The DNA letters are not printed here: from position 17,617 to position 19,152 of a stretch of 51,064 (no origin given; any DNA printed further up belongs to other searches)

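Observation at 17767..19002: Na+/H+-exchanger-family antiporter gene translationally coupled inside the N-ATPase operon between atpQ and atpR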

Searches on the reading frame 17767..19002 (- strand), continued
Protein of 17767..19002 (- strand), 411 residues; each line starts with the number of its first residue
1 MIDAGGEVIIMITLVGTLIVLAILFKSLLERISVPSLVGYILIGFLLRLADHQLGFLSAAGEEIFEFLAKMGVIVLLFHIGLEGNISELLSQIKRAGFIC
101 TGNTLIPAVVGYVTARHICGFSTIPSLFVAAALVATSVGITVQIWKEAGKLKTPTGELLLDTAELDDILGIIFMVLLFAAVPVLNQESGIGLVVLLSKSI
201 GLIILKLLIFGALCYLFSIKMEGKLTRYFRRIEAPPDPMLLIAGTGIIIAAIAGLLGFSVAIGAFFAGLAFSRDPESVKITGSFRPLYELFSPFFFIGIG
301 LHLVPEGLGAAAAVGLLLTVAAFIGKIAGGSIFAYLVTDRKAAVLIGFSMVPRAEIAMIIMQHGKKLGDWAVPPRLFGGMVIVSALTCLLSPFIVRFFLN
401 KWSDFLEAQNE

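Call 30: search_dna_similar(query=window:17767-19002:-, collection=plasmids, mode=protein, max_rows=25)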
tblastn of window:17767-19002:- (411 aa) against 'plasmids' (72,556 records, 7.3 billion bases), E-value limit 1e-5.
Records with a match: 287; places in all: 312; records where one place covers at least 80% of the query: 159.
Best place of each record, by identity: <60% 287.
By first word of the organism name: Lactiplantibacillus 82; Lactococcus 58; Ligilactobacillus 28; Leuconostoc 28; Listeria 18; Enterococcus 15; Levilactobacillus 10; Pediococcus 9; Acaryochloris 5; Lactobacillus 4; and 21 more.
By predicted mobility (MOB-suite, as given by PLSDB): mobilizable 209; non-mobilizable 66; conjugative 12.
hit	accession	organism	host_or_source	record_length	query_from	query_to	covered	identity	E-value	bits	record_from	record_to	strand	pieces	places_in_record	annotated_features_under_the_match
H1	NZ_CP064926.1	Acaryochloris marina S15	cell culture,surface of Pikea pinnata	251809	11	409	97%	48.6%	2e-83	285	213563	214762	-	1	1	cation:proton antiporter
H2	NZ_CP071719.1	Acaryochloris sp. 'Moss Beach'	culture,intertidal zone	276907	11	409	97%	48.6%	2e-83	285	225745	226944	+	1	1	cation:proton antiporter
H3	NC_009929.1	Acaryochloris marina MBIC11017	-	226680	11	409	97%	47.6%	5e-79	273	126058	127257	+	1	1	cation:proton antiporter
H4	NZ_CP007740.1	Bacillus methanolicus MGA3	soil sample, enrichment culture ...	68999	27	392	89%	29.5%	1e-14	84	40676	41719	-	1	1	cation:proton antiporter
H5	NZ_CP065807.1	Lactiplantibacillus plantarum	Sichuan pickle,whole organism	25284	31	401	90%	29.0%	6e-18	94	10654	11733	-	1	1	cation:proton antiporter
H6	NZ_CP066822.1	Lactiplantibacillus plantarum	cell culture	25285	31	401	90%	29.0%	6e-18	94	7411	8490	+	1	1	cation:proton antiporter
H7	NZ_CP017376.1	Lactiplantibacillus plantarum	cell culture,raw sausage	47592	31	401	90%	29.0%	6e-18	94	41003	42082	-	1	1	cation:proton antiporter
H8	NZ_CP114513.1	Ligilactobacillus salivarius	Meles meles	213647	5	411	99%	26.2%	5e-19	97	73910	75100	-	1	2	cation:proton antiporter | PTS cellobiose transporter subunit IIC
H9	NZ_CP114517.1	Ligilactobacillus salivarius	Meles meles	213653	5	411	99%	26.2%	5e-19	97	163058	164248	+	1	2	cation:proton antiporter | PTS cellobiose transporter subunit IIC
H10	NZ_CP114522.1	Ligilactobacillus salivarius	Meles meles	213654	5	411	99%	26.2%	5e-19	97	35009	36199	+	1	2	cation:proton antiporter | PTS cellobiose transporter subunit IIC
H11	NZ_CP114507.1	Ligilactobacillus salivarius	Meles meles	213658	5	411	99%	26.2%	5e-19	97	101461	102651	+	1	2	cation:proton antiporter | PTS cellobiose transporter subunit IIC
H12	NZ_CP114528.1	Ligilactobacillus salivarius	Meles meles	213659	5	411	99%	26.2%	5e-19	97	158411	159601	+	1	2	cation:proton antiporter | PTS cellobiose transporter subunit IIC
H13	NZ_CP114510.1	Ligilactobacillus salivarius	Meles meles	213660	5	411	99%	26.2%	5e-19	97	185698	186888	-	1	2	cation:proton antiporter | PTS cellobiose transporter subunit IIC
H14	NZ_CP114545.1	Ligilactobacillus salivarius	Meles meles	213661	5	411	99%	26.2%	5e-19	97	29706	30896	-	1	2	cation:proton antiporter | PTS cellobiose transporter subunit IIC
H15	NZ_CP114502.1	Ligilactobacillus salivarius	Meles meles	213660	5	411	99%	26.2%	5e-19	97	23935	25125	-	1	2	cation:proton antiporter | PTS cellobiose transporter subunit IIC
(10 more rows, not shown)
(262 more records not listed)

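Call 31: get_annotated_region(hit=H3, flank=6500)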
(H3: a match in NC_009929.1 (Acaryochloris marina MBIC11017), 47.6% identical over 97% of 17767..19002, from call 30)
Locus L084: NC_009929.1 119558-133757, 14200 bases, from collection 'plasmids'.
description: Acaryochloris marina MBIC11017 plasmid pREB4, complete sequence
organism: Acaryochloris marina MBIC11017 (NCBI taxid 329726)
taxonomy: Bacteria; Cyanobacteriota; Cyanophyceae; Acaryochloridales; Acaryochloridaceae; Acaryochloris; Acaryochloris marina; Acaryochloris marina MBIC11017
host: -; source: -; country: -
typing (MOB-suite, as given by PLSDB): conjugative; relaxase MOBF; mating-pair formation MPF_T
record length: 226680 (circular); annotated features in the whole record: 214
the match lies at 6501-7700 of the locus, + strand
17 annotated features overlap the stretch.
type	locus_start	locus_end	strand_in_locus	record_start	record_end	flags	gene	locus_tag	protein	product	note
CDS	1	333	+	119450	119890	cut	-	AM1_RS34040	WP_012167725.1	hypothetical protein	-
CDS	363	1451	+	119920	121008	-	hypE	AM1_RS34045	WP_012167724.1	hydrogenase expression/formation protein HypE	-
CDS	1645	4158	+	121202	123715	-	ppsA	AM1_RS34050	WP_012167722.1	phosphoenolpyruvate synthase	GO:0016310 - phosphorylation [Evidence IEA]; GO:0006090 - pyruvate metabolic process [Evidence IEA]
CDS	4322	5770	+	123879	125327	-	atpD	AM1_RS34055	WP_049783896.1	F0F1 ATP synthase subunit beta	GO:0015986 - proton motive force-driven ATP synthesis [Evidence IEA]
CDS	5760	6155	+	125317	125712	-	-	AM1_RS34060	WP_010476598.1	F0F1 ATP synthase subunit epsilon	-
CDS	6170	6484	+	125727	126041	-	-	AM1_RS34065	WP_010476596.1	AtpZ/AtpI family protein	-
CDS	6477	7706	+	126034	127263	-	-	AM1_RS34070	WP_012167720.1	cation:proton antiporter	GO:0006812 - monoatomic cation transport [Evidence IEA]; GO:1902600 - proton transmembrane transport [Evidence IEA]; ...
CDS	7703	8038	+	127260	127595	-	-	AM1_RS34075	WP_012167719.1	ATP synthase subunit I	-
CDS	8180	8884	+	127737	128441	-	-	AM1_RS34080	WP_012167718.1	F0F1 ATP synthase subunit A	GO:0015986 - proton motive force-driven ATP synthesis [Evidence IEA]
CDS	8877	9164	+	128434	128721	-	-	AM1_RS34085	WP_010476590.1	F0F1 ATP synthase subunit C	-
CDS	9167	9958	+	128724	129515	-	-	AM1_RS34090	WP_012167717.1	F0F1 ATP synthase subunit B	-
CDS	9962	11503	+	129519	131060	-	-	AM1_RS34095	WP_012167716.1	alternate F1F0 ATPase, F1 subunit alpha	-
CDS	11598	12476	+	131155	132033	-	-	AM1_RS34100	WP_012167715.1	F0F1 ATP synthase subunit gamma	GO:0015986 - proton motive force-driven ATP synthesis [Evidence IEA]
CDS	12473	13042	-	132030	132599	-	-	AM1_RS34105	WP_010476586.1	DUF3122 domain-containing protein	-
CDS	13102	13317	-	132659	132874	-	-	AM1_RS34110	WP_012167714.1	hypothetical protein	-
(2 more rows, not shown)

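Call 36: search_solved_structures(query=window:17767-19002:-, max_evalue=0.001, show_alignments=3)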
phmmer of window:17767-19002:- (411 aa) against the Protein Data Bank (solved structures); distinct sequences matched with E-value up to 0.001: 3.
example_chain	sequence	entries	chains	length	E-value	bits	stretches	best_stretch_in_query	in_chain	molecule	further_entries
5bz3_A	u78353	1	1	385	1.9e-33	119.4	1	19-404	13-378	Na(+)/H(+) antiporter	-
5bz2_A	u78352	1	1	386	1.9e-33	119.4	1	18-404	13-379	Na(+)/H(+) antiporter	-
4bwz_A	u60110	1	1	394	2e-33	119.3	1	19-404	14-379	NA(+)/H(+) ANTIPORTER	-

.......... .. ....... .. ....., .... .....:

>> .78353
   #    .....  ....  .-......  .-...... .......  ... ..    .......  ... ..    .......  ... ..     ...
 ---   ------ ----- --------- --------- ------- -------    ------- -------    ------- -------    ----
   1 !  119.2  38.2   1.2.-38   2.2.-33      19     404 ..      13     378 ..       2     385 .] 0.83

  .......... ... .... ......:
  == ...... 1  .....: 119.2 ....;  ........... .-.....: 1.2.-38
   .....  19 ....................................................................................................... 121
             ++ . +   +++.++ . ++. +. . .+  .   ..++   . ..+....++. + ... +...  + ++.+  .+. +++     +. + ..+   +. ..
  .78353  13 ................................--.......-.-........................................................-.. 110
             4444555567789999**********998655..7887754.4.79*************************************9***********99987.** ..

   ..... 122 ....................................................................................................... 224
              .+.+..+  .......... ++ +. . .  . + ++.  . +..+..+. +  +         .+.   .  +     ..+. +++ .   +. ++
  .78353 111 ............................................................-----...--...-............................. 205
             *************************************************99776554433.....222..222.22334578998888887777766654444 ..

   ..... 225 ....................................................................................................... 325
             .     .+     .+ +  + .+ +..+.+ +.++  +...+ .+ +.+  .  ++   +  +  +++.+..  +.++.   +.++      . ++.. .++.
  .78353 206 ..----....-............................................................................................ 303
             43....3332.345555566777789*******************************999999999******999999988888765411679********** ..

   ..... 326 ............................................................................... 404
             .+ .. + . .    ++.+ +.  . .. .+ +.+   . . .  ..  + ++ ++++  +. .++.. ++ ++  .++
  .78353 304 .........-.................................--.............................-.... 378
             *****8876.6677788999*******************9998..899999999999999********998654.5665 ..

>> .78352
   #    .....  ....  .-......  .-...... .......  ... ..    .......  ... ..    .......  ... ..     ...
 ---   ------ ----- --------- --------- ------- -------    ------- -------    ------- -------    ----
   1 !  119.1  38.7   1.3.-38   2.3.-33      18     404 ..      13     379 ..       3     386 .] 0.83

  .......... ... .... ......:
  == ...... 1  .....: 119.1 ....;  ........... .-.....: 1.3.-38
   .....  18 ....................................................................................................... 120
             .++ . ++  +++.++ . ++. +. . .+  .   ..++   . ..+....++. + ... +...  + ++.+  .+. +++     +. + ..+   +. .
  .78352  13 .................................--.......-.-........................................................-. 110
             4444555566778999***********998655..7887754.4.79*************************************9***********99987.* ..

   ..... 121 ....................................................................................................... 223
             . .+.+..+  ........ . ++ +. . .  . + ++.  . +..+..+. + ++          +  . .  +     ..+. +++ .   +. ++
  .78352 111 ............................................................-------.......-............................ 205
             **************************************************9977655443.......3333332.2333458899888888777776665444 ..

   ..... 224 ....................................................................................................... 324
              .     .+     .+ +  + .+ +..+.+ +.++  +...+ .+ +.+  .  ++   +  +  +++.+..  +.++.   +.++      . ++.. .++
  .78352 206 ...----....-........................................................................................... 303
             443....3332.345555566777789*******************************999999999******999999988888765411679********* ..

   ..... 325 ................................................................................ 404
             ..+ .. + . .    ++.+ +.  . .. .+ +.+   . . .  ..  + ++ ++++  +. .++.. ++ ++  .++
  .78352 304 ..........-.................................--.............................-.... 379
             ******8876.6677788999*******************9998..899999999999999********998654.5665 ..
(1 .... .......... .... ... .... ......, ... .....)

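Call 53: predict_structure(alignment_id=A1)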
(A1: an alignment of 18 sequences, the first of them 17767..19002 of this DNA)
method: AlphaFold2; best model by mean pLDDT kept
length: 411 residues; sequences in the alignment: 18
mean_pLDDT: 79.3   pTM: 0.82
mean pLDDT of the five models: 79.3, 79.2, 78.8, 78.1, 74.4
residues with pLDDT >= 90: 58; 70-90: 281; 50-70: 68; < 50: 4
segments of 3 or more residues with pLDDT < 50: 1-3
pLDDT, mean of each block of 10 residues (from residue 1): 54 77 81 79 87 77 81 82 69 80 91 94 93 78 80 82 82 83 71 71 83 77 68 59 74 80 78 56 73 87 81 92 90 85 85 80 88 92 89 85 61 44
secondary structure, 60 per line:
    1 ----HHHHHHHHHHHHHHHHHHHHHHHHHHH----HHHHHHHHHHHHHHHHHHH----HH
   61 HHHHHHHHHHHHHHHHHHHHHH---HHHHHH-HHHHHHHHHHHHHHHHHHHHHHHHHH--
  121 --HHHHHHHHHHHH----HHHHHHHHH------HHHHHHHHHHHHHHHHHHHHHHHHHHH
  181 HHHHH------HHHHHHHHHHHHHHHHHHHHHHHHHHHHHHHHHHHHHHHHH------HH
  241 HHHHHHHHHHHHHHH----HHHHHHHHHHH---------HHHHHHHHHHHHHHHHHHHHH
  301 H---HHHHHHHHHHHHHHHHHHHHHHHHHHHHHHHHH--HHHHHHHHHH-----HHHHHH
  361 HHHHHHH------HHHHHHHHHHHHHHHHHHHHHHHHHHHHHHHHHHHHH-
elements in order: H5-31 H36-54 H59-82 H86-91 H93-118 H123-134 H139-147 H154-185 H192-232 H239-255 H260-270 H280-301 H305-337 H340-349 H355-367 H374-410

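Call 57: fold_search(model_id=the predicted structure, library=pdb)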
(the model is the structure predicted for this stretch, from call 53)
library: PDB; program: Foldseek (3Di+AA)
matches with E <= 10: 653; with E <= 0.001: 82
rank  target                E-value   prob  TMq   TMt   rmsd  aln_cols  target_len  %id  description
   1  4bwz                  2.4e-14  1.00  0.70  0.75   4.7       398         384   28  Crystal structure of the sodium proton antiporter, NapA (released 2013-08-28)
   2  5bz2                  9.2e-14  1.00  0.80  0.85   3.7       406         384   27  CRYSTAL STRUCTURE OF THE SODIUM PROTON ANTIPORTER NAPA IN INWARD-FACING CONFORMATION (released 2016-01-20)
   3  8bxg_A                1.0e-08  1.00  0.75  0.58   3.8       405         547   20  Structure of the K/H exchanger KefC. (released 2023-12-20)
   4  9emb_B                2.3e-08  1.00  0.74  0.57   4.2       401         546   21  Structure of KefC Asp156Asn variant (released 2024-06-05)
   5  9emb_A                2.8e-08  1.00  0.78  0.60   3.8       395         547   20  Structure of KefC Asp156Asn variant (released 2024-06-05)
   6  4czb_A                4.4e-08  1.00  0.66  0.66   5.8       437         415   17  Structure of the sodium proton antiporter MjNhaP1 from Methanocaldococcus jannaschii at pH 8. (released 2014-12-10)
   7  7b4l_A                4.4e-08  1.00  0.60  0.57   6.7       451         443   18  CryoEM structure of the human sodium proton exchanger NHA2 (released 2022-01-12)
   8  4czb_B                4.8e-08  1.00  0.66  0.65   6.0       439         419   17  Structure of the sodium proton antiporter MjNhaP1 from Methanocaldococcus jannaschii at pH 8. (released 2014-12-10)
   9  8by2_A                5.7e-08  1.00  0.76  0.58   4.0       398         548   20  Structure of the K+/H+ exchanger KefC with GSH. (released 2023-12-27)
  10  7b4m_A                6.1e-08  1.00  0.62  0.57   6.0       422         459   18  CryoEM structure of the human sodium proton exchanger NHA2 in nanodisc (released 2022-01-12)
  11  7p1i_A                6.7e-08  1.00  0.61  0.58   6.1       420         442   18  Cryo EM structure of bison NHA2 in detergent and N-terminal extension helix (released 2022-01-26)
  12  8bxg_B                8.5e-08  1.00  0.73  0.57   4.3       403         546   20  Structure of the K/H exchanger KefC. (released 2023-12-20)
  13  4cz8_B                1.4e-07  1.00  0.70  0.68   5.3       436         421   14  Structure of the sodium proton antiporter PaNhaP from Pyrococcus abyssii at pH 8. (released 2014-12-17)
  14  4czb_D                1.4e-07  1.00  0.68  0.67   5.8       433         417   18  Structure of the sodium proton antiporter MjNhaP1 from Methanocaldococcus jannaschii at pH 8. (released 2014-12-10)
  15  4cz8_A                1.6e-07  1.00  0.71  0.70   5.3       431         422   16  Structure of the sodium proton antiporter PaNhaP from Pyrococcus abyssii at pH 8. (released 2014-12-17)
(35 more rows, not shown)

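Call 70: search_protein_families(library=pfam, proteins=[L064:8217-10946:+, L033:6716-9502:+, L076:8025-9515:+, L068:4509-6143:+, L044:5166-6380:+, L061:8188-9258:+, L077:8250-9200:+, L050:5177-5935:+, L015:8231-8980:+, L012:3183-3764:+], max_evalue=0.00001)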
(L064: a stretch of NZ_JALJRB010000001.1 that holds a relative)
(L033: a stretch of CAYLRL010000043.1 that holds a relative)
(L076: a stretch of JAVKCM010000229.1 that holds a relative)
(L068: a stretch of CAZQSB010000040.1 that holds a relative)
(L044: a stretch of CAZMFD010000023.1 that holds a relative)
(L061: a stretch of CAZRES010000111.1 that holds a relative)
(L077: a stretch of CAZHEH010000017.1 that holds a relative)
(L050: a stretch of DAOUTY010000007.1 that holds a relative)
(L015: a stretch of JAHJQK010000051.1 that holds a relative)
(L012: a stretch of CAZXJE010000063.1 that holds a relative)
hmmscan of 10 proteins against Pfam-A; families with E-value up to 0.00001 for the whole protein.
L064:8217-10946:+ (909 aa): 5 families
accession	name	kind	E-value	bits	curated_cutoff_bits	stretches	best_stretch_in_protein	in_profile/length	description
PF00122.25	E1-E2_ATPase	-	1.3e-53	181.7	28.1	1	123-312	5-181/181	E1-E2 ATPase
PF00689.26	Cation_ATPase_C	-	2.6e-42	145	27.3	1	730-901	1-173/175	Cation transporting ATPase, C-terminus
PF00702.32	Hydrolase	-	6.7e-19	69.5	26.4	1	329-656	2-191/191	haloacid dehalogenase-like hydrolase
PF13246.12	Cation_ATPase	-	6.3e-16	58.6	21.7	1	390-479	1-91/91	Cation transport ATPase (P-type)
PF00690.31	Cation_ATPase_N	-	1.1e-15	57.5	20.4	1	12-78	1-67/69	Cation transporter/ATPase, N-terminus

L033:6716-9502:+ (928 aa): 5 families
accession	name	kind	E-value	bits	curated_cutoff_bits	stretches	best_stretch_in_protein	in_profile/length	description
PF00122.25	E1-E2_ATPase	-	8.4e-53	179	28.1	1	128-321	2-181/181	E1-E2 ATPase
PF00689.26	Cation_ATPase_C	-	1.2e-44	152.6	27.3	1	736-907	1-173/175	Cation transporting ATPase, C-terminus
PF00690.31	Cation_ATPase_N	-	1.8e-21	76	20.4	1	21-88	2-69/69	Cation transporter/ATPase, N-terminus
PF00702.32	Hydrolase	-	2.4e-18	67.6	26.4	1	338-666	2-191/191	haloacid dehalogenase-like hydrolase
PF13246.12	Cation_ATPase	-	3.2e-16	59.6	21.7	1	406-493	1-91/91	Cation transport ATPase (P-type)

L076:8025-9515:+ (496 aa): 3 families
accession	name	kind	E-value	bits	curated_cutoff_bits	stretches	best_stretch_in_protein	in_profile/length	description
PF00884.28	Sulfatase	-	2.1e-60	205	25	1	51-377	1-300/301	Sulfatase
PF14707.11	Sulfatase_C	-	2.6e-07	31.7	30.9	1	402-487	1-98/127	C-terminal region of aryl-sulfatase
PF01663.27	Phosphodiest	-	2.3e-06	27.9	23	1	75-315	19-220/342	Type I phosphodiesterase / nucleotide pyrophosphatase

L068:4509-6143:+ (544 aa): 1 family
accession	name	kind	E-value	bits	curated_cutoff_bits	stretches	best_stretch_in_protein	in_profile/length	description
PF04972.22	BON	-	3.5e-86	283.9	27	6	68-134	2-68/69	BON domain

L044:5166-6380:+ (404 aa): 2 families
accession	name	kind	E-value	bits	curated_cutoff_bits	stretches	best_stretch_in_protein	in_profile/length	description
PF10143.14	PhosphMutase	-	9.7e-49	166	21.5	1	53-220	1-168/170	2,3-bisphosphoglycerate-independent phosphoglycerate mutase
PF01676.23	Metalloenzyme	-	6.9e-40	137.6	24.3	1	19-393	2-250/252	Metalloenzyme superfamily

L061:8188-9258:+ (356 aa): 2 families
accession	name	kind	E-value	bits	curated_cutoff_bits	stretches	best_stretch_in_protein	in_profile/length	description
PF02800.25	Gp_dh_C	-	2.1e-50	170.8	24.4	1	176-333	1-158/158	Glyceraldehyde 3-phosphate dehydrogenase, C-terminal domain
PF00044.30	Gp_dh_N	-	7.6e-34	116.5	31.7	1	25-123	2-100/101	Glyceraldehyde 3-phosphate dehydrogenase, NAD binding domain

L077:8250-9200:+ (316 aa): 1 family
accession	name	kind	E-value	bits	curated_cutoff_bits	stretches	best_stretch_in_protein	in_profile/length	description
PF05235.19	CHAD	-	8.8e-31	108.1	25.6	1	25-241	9-228/228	CHAD domain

L050:5177-5935:+ (252 aa): 0 families

L015:8231-8980:+ (249 aa): 1 family
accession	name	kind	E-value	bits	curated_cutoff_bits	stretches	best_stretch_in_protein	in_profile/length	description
PF01904.24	DUF72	-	1.9e-70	237.8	25.3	1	24-241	1-217/217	Protein of unknown function DUF72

L012:3183-3764:+ (193 aa): 0 families
